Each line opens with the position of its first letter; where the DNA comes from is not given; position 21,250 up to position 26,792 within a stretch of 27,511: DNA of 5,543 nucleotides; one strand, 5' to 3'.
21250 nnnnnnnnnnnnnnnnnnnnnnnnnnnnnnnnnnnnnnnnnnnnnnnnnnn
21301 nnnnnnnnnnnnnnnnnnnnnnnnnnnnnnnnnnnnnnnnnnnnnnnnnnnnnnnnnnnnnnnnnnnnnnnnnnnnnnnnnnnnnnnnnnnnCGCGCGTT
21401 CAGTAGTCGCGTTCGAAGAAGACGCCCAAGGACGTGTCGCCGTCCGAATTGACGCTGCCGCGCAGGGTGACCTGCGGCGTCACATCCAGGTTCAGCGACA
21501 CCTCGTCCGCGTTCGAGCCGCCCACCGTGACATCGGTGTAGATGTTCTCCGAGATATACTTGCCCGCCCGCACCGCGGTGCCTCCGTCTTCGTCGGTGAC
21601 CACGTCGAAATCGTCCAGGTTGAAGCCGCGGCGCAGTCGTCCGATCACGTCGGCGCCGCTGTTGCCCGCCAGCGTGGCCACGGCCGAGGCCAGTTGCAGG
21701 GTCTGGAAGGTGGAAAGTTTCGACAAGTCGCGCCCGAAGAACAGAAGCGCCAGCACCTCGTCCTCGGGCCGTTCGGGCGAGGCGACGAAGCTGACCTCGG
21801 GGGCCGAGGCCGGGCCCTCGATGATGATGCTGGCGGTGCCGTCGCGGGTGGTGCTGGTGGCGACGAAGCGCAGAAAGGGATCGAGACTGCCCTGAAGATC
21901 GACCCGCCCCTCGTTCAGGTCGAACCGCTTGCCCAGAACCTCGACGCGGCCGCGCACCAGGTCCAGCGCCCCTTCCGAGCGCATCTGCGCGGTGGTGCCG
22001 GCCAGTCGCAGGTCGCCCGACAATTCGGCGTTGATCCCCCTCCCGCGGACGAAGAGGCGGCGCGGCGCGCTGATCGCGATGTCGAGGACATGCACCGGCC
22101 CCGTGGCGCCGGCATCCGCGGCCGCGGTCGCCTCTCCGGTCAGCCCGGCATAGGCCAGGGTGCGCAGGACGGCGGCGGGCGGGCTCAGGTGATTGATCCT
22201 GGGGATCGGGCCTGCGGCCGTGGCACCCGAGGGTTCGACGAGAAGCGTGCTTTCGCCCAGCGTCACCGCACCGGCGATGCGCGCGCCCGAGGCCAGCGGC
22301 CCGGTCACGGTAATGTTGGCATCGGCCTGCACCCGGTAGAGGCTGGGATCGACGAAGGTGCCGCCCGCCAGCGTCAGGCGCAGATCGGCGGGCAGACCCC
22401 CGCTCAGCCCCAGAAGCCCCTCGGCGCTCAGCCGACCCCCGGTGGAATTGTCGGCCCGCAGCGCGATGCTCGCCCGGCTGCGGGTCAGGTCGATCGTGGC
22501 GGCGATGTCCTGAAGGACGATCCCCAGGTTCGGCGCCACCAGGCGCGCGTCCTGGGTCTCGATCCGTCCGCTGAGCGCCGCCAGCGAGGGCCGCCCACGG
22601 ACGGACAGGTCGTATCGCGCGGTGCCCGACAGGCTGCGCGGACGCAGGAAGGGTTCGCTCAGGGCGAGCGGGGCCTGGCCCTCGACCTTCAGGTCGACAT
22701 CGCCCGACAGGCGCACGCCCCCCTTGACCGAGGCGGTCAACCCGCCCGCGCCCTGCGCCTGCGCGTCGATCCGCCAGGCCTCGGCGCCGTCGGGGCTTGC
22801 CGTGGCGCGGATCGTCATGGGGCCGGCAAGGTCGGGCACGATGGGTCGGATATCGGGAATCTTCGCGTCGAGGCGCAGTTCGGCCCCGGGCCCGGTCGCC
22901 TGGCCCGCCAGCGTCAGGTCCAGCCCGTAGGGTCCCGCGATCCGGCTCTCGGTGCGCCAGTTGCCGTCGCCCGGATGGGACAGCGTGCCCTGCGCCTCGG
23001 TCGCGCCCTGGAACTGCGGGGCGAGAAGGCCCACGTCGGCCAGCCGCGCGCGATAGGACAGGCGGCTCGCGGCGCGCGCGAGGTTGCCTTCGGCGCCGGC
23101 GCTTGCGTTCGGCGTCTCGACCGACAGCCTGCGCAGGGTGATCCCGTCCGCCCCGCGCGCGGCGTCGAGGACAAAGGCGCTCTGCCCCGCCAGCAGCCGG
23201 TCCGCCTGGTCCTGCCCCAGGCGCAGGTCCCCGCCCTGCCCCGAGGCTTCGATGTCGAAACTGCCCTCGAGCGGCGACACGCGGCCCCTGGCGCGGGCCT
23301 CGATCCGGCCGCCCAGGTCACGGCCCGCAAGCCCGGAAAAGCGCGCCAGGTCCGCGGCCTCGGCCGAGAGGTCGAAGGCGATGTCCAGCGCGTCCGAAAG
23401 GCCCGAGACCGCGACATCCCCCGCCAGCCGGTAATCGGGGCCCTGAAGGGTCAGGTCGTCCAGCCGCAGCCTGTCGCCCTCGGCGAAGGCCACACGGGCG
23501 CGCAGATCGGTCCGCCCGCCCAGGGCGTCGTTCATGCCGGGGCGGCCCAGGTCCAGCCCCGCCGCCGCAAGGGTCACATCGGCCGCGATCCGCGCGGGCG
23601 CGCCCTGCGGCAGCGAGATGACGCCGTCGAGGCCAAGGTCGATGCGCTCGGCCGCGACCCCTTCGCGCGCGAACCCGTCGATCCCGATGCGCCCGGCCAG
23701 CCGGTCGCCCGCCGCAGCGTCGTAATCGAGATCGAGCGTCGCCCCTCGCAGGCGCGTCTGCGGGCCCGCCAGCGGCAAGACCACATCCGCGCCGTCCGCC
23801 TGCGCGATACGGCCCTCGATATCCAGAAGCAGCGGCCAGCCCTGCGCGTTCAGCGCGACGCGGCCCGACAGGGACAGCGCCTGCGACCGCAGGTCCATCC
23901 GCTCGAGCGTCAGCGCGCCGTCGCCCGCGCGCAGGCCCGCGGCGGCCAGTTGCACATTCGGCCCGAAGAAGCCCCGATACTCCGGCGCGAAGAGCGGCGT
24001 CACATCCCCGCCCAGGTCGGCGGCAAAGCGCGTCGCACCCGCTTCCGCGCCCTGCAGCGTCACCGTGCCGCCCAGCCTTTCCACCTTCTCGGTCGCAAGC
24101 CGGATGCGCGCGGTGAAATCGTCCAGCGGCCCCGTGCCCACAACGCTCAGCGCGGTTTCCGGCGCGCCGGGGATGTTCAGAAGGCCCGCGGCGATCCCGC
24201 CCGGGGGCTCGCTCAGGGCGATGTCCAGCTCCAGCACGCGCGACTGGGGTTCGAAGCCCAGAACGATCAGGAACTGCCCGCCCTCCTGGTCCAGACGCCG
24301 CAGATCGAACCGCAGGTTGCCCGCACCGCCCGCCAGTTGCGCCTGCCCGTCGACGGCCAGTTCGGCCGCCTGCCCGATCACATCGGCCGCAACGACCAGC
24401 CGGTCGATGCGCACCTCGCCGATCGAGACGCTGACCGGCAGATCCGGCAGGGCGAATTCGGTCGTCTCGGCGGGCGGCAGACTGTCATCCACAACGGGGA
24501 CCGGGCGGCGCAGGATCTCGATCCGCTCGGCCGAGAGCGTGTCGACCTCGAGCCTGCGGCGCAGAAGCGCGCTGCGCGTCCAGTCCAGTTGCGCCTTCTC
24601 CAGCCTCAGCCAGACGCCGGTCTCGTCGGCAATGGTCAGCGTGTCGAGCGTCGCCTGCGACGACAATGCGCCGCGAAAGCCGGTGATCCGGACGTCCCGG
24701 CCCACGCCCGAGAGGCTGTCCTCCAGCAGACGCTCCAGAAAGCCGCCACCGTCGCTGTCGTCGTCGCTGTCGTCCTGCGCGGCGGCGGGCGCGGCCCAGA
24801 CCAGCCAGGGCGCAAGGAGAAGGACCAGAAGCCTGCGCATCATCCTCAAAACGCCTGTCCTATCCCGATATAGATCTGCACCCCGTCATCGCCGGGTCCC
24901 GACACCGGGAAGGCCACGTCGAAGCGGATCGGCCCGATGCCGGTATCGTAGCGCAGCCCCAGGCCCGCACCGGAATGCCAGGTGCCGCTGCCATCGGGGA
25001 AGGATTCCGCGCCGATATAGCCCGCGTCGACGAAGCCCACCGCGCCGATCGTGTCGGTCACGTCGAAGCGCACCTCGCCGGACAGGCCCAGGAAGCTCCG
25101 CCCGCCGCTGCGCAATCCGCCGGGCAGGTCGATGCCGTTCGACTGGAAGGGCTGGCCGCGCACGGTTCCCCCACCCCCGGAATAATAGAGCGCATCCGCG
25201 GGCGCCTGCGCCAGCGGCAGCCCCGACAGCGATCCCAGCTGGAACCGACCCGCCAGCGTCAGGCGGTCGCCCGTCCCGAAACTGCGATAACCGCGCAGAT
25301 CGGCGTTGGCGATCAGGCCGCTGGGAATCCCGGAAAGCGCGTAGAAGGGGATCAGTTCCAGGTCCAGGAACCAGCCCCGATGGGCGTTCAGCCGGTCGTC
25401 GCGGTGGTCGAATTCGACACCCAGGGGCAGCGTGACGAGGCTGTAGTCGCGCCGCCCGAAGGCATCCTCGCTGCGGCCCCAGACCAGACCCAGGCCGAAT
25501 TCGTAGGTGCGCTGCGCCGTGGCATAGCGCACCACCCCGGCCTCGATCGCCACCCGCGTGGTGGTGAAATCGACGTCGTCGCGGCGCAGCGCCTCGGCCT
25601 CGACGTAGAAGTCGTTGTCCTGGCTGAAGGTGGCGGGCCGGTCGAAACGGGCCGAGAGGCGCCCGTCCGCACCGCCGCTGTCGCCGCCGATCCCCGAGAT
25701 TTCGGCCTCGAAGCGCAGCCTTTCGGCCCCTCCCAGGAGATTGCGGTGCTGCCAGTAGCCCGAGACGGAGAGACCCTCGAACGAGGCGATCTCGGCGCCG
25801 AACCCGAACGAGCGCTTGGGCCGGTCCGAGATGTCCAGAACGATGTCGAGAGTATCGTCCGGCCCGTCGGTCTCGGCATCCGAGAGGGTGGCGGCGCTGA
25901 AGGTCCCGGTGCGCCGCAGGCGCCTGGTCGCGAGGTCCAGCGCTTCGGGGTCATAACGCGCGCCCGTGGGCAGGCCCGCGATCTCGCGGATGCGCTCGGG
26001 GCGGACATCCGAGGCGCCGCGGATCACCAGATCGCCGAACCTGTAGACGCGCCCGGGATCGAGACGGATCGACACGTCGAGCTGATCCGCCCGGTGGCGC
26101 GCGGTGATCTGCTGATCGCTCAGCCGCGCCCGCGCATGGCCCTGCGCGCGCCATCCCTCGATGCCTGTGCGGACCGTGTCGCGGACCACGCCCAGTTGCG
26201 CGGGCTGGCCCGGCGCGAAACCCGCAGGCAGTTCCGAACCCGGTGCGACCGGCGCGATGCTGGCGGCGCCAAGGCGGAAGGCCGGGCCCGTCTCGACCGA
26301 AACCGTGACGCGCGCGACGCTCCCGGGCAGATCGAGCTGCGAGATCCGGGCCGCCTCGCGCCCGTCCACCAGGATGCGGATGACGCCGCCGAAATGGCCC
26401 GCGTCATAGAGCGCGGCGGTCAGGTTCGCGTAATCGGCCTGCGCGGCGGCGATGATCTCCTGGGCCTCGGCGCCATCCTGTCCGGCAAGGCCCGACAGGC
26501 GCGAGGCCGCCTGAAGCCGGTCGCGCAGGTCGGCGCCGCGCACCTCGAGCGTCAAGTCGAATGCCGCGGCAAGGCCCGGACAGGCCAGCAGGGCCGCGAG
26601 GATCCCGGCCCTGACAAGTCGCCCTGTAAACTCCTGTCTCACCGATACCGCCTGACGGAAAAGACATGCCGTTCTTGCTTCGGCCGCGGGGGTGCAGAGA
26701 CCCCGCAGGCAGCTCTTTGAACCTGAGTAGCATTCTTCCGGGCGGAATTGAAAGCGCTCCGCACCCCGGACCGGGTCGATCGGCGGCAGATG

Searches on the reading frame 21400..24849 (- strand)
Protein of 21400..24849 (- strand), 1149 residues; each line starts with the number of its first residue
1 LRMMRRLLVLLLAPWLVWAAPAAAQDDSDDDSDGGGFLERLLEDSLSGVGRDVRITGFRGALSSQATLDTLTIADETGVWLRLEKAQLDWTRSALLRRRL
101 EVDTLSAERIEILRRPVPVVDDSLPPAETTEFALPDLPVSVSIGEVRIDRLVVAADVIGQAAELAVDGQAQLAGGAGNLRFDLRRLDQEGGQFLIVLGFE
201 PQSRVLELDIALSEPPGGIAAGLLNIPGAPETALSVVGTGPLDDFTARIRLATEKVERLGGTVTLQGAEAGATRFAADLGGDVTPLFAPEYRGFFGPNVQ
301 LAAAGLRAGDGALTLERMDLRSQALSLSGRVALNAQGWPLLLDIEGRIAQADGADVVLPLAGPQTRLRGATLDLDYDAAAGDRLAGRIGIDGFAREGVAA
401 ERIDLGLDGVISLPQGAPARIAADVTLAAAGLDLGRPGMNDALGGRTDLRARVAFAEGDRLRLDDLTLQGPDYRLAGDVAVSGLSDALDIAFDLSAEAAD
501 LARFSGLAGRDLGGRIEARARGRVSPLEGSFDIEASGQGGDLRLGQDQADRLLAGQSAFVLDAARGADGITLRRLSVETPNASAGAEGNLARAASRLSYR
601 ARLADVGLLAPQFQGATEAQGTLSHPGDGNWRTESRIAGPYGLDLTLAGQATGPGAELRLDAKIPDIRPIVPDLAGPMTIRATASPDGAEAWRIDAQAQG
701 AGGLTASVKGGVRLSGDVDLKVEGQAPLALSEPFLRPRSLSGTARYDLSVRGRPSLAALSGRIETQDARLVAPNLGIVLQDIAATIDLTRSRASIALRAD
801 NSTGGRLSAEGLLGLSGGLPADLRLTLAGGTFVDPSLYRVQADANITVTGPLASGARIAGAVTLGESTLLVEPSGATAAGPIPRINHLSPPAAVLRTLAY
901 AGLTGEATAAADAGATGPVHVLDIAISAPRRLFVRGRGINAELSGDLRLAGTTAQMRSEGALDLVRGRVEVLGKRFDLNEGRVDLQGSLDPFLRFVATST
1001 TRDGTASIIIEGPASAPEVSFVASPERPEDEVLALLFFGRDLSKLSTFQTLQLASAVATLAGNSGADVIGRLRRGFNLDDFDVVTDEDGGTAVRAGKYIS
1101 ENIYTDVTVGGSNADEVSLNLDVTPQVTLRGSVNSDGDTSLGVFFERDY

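Call 14: search_protein_families(library=pfam, proteins=[window:21400-24849:-], max_evalue=0.00001)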
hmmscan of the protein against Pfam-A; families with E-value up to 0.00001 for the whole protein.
window:21400-24849:- (1149 aa): 1 family
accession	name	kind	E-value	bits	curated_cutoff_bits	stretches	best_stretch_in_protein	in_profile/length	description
PF04357.19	TamB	-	1.7e-55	189.3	22.4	1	799-1149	5-381/381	TamB, inner membrane protein subunit of TAM complex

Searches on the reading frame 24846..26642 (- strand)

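Call 14: search_protein_families(library=pfam, proteins=[window:24846-26642:-], max_evalue=0.00001)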
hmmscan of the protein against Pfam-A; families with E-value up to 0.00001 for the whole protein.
window:24846-26642:- (598 aa): 2 families
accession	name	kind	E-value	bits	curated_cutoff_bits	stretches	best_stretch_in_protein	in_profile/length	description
PF01103.29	Omp85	-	4e-34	119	24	1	301-598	1-325/325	Omp85 superfamily domain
PF07244.20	POTRA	-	1.6e-07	32.3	21.3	1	200-272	1-77/79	Surface antigen variable number repeat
